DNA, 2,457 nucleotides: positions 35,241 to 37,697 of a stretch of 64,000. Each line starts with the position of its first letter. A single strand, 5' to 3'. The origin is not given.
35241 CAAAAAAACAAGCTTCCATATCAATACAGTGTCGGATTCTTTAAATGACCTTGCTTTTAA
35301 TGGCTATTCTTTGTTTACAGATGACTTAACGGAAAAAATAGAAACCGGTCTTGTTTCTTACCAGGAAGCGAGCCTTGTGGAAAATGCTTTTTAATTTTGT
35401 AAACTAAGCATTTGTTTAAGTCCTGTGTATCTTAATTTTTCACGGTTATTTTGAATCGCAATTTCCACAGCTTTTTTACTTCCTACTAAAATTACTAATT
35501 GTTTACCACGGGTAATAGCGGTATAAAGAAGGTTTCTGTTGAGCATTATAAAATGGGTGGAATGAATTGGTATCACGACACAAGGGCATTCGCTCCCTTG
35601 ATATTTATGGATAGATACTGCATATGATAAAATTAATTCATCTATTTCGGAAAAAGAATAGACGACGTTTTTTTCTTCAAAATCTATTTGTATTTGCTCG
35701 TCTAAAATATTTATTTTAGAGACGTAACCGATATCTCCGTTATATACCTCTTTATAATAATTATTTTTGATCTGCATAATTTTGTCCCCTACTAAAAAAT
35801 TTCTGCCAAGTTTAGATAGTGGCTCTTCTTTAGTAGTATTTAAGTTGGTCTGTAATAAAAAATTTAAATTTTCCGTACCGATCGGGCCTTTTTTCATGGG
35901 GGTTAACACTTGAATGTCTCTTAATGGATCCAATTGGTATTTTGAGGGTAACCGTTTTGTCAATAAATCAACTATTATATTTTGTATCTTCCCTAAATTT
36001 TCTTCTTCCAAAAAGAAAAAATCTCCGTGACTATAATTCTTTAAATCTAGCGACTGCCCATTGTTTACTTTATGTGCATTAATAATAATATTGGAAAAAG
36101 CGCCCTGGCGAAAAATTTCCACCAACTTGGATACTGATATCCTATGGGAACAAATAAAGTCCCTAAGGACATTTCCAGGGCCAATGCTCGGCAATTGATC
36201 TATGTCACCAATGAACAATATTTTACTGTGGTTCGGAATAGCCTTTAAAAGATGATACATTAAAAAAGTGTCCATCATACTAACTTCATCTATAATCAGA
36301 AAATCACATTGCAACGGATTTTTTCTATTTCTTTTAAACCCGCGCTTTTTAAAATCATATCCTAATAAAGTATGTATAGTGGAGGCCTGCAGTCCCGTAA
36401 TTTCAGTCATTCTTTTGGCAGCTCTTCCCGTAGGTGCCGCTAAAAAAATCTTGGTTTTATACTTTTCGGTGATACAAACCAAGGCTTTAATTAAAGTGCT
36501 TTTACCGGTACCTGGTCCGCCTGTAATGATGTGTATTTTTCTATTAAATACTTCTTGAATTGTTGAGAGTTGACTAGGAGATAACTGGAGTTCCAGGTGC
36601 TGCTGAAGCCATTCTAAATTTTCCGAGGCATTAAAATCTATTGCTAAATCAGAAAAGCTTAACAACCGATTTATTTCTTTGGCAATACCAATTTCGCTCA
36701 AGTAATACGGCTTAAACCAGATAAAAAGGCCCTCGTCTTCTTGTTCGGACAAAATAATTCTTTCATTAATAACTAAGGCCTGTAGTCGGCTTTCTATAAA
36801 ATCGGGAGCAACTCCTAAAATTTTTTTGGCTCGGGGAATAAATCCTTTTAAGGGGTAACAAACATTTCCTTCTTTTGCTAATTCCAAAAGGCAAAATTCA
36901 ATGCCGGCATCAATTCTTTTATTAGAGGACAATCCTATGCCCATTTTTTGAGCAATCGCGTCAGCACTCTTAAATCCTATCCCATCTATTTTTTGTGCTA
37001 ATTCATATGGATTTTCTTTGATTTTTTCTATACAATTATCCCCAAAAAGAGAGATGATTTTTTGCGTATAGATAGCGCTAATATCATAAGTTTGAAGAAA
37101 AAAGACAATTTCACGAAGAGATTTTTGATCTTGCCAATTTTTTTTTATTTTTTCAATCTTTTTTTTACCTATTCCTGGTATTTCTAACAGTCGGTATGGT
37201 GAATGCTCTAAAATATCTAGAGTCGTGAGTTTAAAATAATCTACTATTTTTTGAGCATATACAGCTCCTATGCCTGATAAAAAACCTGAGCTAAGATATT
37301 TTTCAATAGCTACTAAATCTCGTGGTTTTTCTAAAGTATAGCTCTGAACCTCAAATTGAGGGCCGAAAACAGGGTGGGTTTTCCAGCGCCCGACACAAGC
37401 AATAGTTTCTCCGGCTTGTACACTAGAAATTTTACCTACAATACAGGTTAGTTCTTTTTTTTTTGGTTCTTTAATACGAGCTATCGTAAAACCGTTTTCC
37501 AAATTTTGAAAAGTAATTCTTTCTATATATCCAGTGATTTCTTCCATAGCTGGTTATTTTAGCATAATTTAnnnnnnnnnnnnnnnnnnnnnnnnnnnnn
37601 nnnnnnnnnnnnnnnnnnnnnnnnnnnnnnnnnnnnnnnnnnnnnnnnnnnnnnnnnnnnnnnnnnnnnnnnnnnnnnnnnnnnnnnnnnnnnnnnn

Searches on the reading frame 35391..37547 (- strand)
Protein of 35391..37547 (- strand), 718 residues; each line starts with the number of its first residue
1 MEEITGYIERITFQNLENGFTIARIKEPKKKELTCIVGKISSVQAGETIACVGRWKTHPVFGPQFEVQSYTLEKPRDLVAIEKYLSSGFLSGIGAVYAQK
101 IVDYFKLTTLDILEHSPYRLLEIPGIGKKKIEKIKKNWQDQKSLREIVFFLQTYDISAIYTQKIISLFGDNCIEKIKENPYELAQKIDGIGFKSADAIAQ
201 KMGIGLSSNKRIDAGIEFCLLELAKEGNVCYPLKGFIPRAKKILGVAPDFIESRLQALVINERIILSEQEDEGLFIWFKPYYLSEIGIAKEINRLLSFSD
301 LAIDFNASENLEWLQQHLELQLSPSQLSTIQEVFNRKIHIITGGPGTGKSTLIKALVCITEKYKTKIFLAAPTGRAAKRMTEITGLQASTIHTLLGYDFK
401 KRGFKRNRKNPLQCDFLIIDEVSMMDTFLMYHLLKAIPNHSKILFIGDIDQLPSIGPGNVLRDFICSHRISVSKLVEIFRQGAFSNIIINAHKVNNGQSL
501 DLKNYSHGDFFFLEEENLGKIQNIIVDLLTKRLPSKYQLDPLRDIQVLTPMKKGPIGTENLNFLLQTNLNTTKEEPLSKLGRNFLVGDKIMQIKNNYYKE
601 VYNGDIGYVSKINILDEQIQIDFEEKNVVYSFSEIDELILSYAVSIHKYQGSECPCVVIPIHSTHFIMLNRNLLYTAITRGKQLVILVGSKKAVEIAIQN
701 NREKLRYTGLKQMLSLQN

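Call 50: search_protein_families(library=pfam, proteins=[window:35391-37547:-], max_evalue=0.00001)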
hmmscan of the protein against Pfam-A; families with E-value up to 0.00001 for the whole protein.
window:35391-37547:- (718 aa): 9 families
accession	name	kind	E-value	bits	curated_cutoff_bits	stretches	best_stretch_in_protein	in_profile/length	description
PF13245.12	AAA_19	-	1.5e-43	148.7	25.1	1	326-457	1-134/134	AAA domain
PF13604.12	AAA_30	-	7.5e-38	130.6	27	1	321-507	1-182/191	AAA domain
PF14490.11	HHH_RecD2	-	9.8e-37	125.2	27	1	141-230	2-92/92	ATP-dependent RecD2 DNA helicase HHH domain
PF23139.1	OB_YrrC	-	1.4e-24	86.2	27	1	1-75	1-76/76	ATP-dependent DNA helicase YrrC, OB-fold domain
PF13538.12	UvrD_C_2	-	1e-17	64.1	27.4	1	641-688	2-52/52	UvrD-like helicase C-terminal domain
PF18335.7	SH3_13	-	6.7e-17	61.5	41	1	561-623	1-65/65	ATP-dependent RecD-like DNA helicase SH3 domain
PF01443.25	Viral_helicase1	-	5.6e-11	43.1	21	1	340-470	2-117/228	Viral superfamily 1 RNA helicase core domain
PF14520.12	HHH_5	-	1.9e-09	38.3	27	1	90-140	7-57/57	Helix-hairpin-helix domain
PF13086.12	AAA_11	-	2.4e-06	28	27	0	322-376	2-64/257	AAA domain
